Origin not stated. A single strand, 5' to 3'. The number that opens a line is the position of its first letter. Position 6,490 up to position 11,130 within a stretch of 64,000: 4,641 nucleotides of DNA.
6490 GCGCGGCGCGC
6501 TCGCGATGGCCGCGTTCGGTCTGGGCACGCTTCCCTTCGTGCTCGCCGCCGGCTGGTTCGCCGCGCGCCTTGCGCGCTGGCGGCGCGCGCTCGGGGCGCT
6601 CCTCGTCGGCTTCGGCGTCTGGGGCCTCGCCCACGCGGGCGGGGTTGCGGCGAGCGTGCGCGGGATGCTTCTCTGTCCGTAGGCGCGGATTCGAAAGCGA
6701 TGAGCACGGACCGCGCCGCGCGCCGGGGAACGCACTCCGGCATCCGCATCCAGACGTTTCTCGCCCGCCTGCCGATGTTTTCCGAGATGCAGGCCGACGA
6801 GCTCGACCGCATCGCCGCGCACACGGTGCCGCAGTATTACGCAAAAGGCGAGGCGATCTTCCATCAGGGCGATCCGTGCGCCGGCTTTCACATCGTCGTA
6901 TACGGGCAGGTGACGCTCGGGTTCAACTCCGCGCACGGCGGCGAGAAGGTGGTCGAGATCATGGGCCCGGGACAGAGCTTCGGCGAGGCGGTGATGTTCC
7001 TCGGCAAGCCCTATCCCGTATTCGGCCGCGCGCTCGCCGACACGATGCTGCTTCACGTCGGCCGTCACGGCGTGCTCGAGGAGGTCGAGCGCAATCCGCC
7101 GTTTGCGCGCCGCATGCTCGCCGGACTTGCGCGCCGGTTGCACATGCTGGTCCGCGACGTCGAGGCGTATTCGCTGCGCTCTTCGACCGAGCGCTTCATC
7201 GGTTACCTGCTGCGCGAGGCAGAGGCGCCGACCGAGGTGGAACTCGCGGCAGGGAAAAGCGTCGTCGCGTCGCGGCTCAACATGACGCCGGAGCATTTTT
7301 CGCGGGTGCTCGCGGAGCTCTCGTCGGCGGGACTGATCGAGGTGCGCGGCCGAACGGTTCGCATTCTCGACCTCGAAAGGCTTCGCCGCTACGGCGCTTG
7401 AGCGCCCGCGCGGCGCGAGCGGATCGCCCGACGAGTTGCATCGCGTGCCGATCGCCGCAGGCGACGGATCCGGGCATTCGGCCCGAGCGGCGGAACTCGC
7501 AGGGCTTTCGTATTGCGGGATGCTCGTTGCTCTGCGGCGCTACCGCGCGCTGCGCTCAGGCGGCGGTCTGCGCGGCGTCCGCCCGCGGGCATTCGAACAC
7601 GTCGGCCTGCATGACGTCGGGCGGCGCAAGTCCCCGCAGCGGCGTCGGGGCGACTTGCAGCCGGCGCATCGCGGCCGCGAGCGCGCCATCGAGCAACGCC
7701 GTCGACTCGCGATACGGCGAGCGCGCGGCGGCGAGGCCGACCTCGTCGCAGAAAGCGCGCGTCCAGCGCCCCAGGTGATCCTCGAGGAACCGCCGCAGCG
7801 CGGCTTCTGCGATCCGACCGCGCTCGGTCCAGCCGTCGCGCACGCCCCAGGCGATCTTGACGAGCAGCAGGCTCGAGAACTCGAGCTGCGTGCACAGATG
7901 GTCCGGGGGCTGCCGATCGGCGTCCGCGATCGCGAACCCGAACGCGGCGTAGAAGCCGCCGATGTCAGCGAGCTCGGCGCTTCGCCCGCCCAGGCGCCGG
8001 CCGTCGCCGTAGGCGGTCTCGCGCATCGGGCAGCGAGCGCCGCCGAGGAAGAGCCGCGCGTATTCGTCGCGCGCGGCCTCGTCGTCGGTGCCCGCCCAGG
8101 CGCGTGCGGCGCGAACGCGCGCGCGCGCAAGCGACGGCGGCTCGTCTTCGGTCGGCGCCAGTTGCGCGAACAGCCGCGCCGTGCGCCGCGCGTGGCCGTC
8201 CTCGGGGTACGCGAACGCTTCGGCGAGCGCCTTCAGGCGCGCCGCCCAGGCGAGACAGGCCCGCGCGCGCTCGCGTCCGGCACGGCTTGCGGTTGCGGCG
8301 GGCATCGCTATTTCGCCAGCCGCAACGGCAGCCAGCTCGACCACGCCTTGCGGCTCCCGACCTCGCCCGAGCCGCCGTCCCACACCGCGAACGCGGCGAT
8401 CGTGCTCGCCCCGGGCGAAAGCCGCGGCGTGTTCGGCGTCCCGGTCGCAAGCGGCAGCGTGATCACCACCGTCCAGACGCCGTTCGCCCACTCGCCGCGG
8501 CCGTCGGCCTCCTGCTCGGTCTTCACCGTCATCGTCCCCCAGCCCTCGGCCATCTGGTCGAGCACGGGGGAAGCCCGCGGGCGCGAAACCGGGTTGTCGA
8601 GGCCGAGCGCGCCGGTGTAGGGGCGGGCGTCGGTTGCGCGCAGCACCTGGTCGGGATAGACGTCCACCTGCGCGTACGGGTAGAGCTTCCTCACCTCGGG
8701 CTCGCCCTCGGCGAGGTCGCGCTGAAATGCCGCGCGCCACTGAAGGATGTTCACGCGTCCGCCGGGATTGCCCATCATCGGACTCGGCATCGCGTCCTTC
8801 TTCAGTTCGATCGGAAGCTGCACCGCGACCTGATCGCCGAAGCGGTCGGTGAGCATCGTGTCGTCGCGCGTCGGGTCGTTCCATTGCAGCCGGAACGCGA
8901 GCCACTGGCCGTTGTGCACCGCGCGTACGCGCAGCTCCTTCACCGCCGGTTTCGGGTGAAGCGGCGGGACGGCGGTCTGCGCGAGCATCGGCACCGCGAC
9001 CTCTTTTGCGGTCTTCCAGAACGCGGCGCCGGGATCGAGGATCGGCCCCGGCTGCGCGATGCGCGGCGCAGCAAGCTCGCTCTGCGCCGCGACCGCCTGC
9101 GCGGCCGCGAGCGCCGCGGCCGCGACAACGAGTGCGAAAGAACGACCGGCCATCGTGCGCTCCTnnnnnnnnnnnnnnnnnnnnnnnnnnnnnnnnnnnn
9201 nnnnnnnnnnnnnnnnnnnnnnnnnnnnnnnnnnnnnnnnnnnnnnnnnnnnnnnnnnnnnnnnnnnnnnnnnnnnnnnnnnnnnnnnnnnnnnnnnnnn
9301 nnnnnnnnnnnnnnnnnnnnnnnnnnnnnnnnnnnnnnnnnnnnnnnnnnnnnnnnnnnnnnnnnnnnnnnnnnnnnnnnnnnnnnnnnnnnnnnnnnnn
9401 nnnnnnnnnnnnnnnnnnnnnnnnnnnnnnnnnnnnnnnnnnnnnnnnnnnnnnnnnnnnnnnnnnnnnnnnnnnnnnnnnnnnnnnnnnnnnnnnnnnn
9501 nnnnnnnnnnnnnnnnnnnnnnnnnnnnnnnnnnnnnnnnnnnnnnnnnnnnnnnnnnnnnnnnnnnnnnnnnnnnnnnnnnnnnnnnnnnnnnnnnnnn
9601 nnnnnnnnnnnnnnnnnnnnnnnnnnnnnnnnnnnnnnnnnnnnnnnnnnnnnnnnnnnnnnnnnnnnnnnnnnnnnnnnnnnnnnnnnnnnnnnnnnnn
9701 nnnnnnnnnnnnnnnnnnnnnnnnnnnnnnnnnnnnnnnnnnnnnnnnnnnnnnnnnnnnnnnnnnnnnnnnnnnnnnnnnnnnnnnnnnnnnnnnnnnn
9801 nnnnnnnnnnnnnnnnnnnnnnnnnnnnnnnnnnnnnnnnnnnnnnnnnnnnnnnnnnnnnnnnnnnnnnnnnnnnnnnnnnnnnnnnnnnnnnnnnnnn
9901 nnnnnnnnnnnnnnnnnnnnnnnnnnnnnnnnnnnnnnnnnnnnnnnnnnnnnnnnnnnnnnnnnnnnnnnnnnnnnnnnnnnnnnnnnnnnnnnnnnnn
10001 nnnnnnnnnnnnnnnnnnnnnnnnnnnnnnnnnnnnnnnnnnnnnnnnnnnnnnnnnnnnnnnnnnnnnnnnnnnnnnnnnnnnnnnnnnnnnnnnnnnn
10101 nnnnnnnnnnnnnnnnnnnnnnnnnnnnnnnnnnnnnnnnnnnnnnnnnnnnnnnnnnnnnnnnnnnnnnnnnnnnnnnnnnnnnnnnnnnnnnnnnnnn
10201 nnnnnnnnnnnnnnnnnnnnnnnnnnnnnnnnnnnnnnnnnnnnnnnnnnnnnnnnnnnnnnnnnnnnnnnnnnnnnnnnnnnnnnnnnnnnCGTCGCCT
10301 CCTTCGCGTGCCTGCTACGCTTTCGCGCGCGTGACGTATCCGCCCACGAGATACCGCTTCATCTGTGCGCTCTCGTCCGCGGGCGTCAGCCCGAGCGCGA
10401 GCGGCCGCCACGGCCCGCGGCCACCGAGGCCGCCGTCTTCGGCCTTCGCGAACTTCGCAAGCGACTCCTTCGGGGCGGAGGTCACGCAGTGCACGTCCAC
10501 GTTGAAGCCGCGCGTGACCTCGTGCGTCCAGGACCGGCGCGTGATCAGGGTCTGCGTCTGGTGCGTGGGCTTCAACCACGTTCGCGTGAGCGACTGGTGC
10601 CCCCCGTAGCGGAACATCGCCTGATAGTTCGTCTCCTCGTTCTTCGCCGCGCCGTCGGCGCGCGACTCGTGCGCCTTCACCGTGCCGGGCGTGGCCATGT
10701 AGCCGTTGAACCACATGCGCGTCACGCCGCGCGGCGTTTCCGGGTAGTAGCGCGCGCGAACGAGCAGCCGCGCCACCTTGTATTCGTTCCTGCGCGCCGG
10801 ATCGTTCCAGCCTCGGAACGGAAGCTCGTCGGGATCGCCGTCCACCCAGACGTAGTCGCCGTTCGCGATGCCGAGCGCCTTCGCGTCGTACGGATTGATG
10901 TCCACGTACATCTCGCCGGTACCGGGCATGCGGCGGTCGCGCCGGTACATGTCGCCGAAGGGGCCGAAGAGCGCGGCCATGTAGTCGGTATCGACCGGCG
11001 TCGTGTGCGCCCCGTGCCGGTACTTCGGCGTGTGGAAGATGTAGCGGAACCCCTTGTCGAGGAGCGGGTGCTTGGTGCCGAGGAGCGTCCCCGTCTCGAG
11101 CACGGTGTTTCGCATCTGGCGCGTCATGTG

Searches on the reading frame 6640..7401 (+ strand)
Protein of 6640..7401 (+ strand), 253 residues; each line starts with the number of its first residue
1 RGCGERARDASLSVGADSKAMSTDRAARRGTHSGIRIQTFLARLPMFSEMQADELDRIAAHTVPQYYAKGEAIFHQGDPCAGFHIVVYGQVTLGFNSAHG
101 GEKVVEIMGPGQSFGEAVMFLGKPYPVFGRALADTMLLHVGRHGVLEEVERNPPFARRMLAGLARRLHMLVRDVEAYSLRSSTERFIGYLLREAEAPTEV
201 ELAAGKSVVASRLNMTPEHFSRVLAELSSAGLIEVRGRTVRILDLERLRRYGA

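Call 3: search_protein_families(library=pfam, proteins=[window:6640-7401:+])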
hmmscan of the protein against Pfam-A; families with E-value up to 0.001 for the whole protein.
window:6640-7401:+ (253 aa): 2 families
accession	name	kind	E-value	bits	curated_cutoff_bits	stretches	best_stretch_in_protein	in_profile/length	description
PF00027.35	cNMP_binding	-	4.6e-18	65.4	27.5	1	65-151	2-88/89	Cyclic nucleotide-binding domain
PF13545.12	HTH_Crp_2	-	3.6e-15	56.1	27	1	184-251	1-70/70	Crp-like helix-turn-helix domain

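Call 4: search_protein_families(library=ncbifam, proteins=[window:6640-7401:+])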
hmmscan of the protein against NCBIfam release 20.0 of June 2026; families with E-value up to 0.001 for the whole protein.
window:6640-7401:+ (253 aa): 11 families
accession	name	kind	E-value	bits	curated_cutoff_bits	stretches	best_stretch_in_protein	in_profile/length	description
NF006901.0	PRK09392.1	equivalog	1.7e-29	102.8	211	1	42-251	10-220/236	transcriptional activator FtrB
NF050815.1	TransActFtrBCaul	equivalog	6.3e-19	68.2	300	1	42-248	12-219/251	transcriptional activator FtrB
NF008732.0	PRK11753.1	equivalog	5.6e-11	42.3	266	1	51-243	12-211/214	cAMP-activated global transcriptional regulator CRP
NF041163.2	encap_f2b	equivalog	6.7e-10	38.7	400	1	38-158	70-192/450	family 2B encapsulin nanocompartment shell protein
NF050806.1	TransRegFixKCaul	equivalog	7.9e-08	31.8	300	1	58-248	19-210/215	transcriptional regulator FixK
NF053664.1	TransRegPtrACyano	equivalog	1.8e-07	30.7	300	1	84-234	31-181/196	Crp/Fnr family transcriptional regulator PtrA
NF058543.1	ActPatMycb56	equivalog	4.7e-07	29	460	1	45-175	2-130/317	acetyltransferase Pat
NF008365.0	PRK11161.1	subfamily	2.7e-06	26.9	228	1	48-249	35-240/250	fumarate/nitrate reduction transcriptional regulator Fnr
NF045989.1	TransRegFnrLRhodb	equivalog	3.7e-06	26.3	300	1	49-249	23-232/245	transcriptional regulator FnrL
TIGR03697.1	NtcA_cyano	equivalog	5e-06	26.4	244.95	1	70-244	1-184/193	global nitrogen regulator NtcA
TIGR03896.1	cyc_nuc_ocin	subfamily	3.6e-05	23.3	161.05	1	42-173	141-272/317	bacteriocin-type transport-associated protein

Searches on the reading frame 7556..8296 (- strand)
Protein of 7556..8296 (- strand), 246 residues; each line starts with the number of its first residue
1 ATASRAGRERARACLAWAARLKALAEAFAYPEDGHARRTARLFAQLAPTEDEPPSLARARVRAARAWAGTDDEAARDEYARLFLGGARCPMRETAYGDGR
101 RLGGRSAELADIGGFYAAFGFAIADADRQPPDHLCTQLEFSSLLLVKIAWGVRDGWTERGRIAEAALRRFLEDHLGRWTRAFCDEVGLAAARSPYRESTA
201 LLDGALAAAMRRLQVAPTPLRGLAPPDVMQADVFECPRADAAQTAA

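Call 3: search_protein_families(library=pfam, proteins=[window:7556-8296:-])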
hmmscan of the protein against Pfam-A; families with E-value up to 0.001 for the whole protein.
window:7556-8296:- (246 aa): 1 family
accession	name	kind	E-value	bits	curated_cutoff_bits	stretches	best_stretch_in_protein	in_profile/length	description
PF02613.20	Nitrate_red_del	-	1.4e-16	61.3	22.2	1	66-184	18-136/136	Nitrate reductase delta subunit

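Call 4: search_protein_families(library=ncbifam, proteins=[window:7556-8296:-])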
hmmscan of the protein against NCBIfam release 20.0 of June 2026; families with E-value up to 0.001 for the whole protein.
window:7556-8296:- (246 aa): 3 families
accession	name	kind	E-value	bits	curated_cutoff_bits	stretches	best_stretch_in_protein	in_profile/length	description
TIGR03482.1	DMSO_red_II_cha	subfamily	1.1e-12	48.4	152.3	1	22-214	7-193/197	DMSO reductase family type II enzyme chaperone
NF042981.1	EthbenzDh_ebdD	equivalog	4.3e-08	33.1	360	1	9-199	11-201/222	ethylbenzene dehydrogenase subunit delta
TIGR00684.1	narJ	equivalog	9.7e-05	22.5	59.35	1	28-144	4-114/152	nitrate reductase molybdenum cofactor assembly chaperone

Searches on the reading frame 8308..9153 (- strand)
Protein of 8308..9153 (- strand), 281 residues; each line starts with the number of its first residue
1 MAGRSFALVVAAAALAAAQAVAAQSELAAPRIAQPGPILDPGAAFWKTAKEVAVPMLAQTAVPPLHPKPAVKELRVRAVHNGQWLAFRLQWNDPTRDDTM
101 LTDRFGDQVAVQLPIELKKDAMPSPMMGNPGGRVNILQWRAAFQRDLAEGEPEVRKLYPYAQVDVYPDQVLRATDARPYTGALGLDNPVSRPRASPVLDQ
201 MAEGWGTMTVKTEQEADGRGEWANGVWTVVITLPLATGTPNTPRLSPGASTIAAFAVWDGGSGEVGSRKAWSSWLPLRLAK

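Call 3: search_protein_families(library=pfam, proteins=[window:8308-9153:-])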
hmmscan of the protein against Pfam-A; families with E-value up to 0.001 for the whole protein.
window:8308-9153:- (281 aa): 1 family
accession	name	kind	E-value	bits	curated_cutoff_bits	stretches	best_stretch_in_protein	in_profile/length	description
PF09459.16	EB_dh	-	2.8e-33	116.4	33.3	1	44-269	2-235/236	Ethylbenzene dehydrogenase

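Call 4: search_protein_families(library=ncbifam, proteins=[window:8308-9153:-])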
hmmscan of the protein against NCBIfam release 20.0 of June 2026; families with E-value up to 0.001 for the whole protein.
window:8308-9153:- (281 aa): 3 families
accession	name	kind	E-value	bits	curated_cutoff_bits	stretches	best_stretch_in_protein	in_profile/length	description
TIGR03477.1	DMSO_red_II_gam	subfamily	3.5e-38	131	169.85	1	38-278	12-205/206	DMSO reductase family type II enzyme, heme b subunit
NF042980.1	EthbenzDh_ebdC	equivalog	5.6e-18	65.2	400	2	67-157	51-141/214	ethylbenzene dehydrogenase subunit gamma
TIGR03154.1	sulfolob_CbsA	equivalog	8.6e-05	21.5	468.4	0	221-278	350-411/465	cytochrome b558/566 subunit A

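Call 7: search_solved_structures(query=window:8308-9153:-, max_evalue=0.01, show_alignments=2)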
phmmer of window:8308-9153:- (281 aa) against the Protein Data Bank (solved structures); distinct sequences matched with E-value up to 0.01: 2.
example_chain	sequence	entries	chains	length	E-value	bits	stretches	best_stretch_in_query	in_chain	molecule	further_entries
7b04_C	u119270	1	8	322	2.8e-23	85.9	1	46-279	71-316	Nitrite oxidoreductase subunit C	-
2ivf_C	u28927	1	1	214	2.7e-14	56.5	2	200-273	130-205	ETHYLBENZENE DEHYDROGENASE GAMMA-SUBUNIT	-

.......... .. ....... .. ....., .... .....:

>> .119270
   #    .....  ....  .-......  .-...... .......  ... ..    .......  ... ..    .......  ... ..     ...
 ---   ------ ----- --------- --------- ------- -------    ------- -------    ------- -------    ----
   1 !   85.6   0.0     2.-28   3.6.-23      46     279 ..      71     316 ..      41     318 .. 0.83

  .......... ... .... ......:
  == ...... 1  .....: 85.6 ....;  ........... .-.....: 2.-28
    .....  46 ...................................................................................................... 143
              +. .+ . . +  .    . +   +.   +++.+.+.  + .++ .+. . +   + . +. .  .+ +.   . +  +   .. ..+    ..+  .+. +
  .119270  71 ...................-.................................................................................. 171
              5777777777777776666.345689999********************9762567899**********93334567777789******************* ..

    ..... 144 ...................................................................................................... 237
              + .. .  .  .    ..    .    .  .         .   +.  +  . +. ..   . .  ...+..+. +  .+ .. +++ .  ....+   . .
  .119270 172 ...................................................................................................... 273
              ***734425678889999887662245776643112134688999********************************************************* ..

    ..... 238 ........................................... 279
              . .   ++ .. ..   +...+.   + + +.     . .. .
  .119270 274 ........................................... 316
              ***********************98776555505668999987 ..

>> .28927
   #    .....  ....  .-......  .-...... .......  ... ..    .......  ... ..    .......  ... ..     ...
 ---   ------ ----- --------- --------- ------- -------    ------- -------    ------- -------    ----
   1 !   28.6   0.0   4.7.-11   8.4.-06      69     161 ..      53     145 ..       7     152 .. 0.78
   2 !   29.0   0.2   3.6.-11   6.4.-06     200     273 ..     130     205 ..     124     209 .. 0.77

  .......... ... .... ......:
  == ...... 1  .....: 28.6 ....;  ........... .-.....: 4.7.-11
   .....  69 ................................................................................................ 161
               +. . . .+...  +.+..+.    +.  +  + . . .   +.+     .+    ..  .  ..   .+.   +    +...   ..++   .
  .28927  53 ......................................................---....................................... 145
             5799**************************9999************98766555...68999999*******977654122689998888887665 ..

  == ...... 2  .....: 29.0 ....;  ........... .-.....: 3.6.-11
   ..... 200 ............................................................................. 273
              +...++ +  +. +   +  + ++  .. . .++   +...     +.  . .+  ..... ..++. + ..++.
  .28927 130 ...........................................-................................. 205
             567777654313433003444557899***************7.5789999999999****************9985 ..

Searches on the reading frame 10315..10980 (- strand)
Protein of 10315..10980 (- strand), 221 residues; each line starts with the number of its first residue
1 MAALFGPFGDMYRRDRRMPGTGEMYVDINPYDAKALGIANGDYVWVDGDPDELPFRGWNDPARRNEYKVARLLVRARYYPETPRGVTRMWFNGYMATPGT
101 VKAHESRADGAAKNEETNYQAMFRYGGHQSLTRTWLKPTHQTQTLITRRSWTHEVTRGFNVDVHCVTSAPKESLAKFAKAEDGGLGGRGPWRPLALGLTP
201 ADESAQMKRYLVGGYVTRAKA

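Call 33: search_solved_structures(query=window:10315-10980:-, max_evalue=1e-10, show_alignments=1)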
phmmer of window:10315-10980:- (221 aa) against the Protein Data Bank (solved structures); distinct sequences matched with E-value up to 1e-10: 1.
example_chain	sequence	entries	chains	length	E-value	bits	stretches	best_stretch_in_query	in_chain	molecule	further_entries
7b04_B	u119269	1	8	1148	7.1e-55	189.7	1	7-215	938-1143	Nitrite oxidoreductase subunit A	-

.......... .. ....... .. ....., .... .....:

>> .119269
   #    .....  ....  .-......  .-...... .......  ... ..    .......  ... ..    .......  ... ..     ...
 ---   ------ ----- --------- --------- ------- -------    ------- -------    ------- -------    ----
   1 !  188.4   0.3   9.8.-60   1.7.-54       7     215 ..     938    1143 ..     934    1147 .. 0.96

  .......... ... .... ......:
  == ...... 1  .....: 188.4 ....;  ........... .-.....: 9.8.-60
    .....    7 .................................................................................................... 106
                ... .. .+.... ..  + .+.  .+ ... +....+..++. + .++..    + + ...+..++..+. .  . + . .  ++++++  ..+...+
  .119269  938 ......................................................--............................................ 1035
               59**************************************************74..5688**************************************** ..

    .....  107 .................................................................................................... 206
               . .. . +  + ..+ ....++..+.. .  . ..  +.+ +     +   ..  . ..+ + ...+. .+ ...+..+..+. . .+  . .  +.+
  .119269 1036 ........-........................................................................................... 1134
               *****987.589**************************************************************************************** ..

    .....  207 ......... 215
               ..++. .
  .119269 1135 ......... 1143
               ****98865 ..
